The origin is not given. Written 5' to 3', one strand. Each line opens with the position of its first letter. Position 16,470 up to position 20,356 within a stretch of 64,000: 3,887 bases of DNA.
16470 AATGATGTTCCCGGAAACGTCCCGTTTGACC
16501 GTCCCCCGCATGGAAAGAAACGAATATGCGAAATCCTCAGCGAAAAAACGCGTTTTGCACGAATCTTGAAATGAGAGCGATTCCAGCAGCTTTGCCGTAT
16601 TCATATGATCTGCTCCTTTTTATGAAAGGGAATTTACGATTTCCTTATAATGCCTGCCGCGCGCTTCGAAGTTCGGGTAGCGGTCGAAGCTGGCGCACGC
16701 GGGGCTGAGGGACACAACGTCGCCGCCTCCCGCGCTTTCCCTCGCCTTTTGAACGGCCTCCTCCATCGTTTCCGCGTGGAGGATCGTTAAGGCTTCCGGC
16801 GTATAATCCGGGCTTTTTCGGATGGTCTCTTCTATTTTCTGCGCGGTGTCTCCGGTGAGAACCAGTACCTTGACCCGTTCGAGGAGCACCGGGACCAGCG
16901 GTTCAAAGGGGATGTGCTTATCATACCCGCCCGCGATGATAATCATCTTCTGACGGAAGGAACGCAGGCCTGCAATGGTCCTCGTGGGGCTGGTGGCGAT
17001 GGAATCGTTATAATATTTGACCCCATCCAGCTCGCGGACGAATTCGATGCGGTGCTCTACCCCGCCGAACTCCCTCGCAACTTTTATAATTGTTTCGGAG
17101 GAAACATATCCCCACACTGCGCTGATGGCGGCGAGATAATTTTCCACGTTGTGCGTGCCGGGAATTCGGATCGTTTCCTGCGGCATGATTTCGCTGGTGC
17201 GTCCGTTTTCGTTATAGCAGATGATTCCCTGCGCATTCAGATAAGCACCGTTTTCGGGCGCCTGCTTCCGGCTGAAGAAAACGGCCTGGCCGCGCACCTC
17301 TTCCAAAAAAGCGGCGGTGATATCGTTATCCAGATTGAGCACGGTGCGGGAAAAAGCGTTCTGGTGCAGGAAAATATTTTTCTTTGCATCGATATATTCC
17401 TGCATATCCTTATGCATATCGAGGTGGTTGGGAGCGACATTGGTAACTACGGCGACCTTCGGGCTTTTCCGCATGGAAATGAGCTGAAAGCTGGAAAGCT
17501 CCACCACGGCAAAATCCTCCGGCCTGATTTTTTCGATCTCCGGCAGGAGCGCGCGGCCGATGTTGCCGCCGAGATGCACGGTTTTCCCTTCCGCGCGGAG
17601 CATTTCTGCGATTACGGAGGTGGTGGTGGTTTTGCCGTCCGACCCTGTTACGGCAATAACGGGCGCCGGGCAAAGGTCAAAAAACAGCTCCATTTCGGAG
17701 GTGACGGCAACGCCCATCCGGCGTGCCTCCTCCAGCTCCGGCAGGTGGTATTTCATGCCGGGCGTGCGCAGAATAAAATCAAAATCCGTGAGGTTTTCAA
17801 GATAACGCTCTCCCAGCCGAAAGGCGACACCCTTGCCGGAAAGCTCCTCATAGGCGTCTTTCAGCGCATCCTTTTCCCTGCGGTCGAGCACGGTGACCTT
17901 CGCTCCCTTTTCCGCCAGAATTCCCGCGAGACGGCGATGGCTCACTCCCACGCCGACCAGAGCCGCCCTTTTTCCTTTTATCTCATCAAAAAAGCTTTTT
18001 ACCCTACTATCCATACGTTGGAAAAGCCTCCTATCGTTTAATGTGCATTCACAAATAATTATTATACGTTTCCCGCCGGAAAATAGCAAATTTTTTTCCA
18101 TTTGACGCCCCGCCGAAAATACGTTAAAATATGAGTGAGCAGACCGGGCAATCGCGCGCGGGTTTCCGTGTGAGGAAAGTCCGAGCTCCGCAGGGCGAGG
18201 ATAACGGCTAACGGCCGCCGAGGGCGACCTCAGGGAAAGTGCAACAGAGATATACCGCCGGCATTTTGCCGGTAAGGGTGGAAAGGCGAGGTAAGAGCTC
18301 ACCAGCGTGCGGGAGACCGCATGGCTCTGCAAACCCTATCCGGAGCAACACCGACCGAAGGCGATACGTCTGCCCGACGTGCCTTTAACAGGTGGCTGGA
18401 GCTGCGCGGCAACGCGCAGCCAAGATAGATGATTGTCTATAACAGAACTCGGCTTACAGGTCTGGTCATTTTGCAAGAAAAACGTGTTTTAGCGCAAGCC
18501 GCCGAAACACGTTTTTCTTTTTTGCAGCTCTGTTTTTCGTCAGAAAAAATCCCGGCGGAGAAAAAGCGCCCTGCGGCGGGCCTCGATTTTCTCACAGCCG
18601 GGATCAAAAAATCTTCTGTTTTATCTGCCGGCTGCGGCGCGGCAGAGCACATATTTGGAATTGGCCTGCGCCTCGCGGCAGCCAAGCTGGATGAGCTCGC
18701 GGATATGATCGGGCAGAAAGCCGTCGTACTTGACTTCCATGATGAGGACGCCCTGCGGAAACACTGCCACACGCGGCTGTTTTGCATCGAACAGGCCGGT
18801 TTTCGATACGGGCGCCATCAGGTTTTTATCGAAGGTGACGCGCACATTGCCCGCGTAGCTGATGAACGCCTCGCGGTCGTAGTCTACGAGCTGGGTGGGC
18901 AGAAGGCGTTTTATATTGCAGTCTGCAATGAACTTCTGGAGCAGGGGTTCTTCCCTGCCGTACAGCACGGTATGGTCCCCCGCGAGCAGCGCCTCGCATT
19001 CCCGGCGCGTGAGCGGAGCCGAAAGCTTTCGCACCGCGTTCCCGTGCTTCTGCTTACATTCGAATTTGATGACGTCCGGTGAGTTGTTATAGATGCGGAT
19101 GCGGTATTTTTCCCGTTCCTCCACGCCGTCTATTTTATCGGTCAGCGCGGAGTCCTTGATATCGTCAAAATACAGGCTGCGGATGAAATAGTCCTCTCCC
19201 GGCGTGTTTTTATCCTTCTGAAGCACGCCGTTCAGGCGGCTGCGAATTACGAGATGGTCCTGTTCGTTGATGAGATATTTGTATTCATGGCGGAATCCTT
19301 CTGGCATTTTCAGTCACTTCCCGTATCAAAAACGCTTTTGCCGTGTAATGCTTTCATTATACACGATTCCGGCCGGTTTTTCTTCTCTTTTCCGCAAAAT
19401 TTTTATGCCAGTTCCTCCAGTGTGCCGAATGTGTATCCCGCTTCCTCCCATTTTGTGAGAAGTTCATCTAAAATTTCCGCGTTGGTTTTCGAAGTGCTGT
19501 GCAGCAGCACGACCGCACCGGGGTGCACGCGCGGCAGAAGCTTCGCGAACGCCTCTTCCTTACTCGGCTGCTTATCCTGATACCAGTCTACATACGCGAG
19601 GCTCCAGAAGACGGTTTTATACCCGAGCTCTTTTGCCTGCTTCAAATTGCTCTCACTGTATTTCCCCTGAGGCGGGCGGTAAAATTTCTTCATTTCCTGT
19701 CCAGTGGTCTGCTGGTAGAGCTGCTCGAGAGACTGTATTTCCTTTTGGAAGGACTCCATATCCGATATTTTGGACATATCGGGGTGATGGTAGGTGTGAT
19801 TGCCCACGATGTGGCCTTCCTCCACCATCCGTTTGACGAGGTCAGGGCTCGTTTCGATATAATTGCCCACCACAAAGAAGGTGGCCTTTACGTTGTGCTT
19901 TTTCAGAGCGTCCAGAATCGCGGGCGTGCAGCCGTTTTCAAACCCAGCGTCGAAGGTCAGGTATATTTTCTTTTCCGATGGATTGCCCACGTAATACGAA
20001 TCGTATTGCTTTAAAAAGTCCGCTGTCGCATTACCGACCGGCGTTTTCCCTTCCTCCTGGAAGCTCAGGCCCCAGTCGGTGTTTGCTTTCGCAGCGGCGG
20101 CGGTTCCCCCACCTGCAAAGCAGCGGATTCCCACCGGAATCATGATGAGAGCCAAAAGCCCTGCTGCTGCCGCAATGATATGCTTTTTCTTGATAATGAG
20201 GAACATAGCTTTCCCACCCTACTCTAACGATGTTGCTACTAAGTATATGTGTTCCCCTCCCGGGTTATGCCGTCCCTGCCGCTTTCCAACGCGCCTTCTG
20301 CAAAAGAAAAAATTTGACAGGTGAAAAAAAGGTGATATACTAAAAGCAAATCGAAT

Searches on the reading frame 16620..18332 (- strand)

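Call 63: search_protein_families(library=pfam, proteins=[window:16620-18332:-], max_evalue=0.00001)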
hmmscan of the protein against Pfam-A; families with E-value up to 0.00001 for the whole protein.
window:16620-18332:- (570 aa): 3 families
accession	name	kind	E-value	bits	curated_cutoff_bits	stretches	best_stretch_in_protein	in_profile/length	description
PF08245.18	Mur_ligase_M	-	6.7e-33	114.8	24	1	228-405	1-199/200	Mur ligase middle domain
PF02875.26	Mur_ligase_C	-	2.8e-15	57.7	28.4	1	427-546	1-127/127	Mur ligase, glutamate ligase domain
PF21799.2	MurD-like_N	-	6.7e-08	33.1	27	1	122-211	2-87/88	Mur ligase MurD-like, N-terminal domain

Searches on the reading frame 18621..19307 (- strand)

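Call 63: search_protein_families(library=pfam, proteins=[window:18621-19307:-], max_evalue=0.00001)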
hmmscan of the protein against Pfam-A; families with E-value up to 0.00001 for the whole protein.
window:18621-19307:- (228 aa): 1 family
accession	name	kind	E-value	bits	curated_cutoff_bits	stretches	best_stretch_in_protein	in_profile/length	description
PF09359.15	VTC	-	3e-35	122.3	23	1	5-224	1-232/235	VTC domain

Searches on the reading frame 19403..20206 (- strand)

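Call 63: search_protein_families(library=pfam, proteins=[window:19403-20206:-], max_evalue=0.00001)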
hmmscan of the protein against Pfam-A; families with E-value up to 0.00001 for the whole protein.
window:19403-20206:- (267 aa): 1 family
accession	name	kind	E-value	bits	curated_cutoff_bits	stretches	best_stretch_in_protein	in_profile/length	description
PF01522.26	Polysacc_deac_1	-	1.9e-40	138.1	23.1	1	75-199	3-124/124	Polysaccharide deacetylase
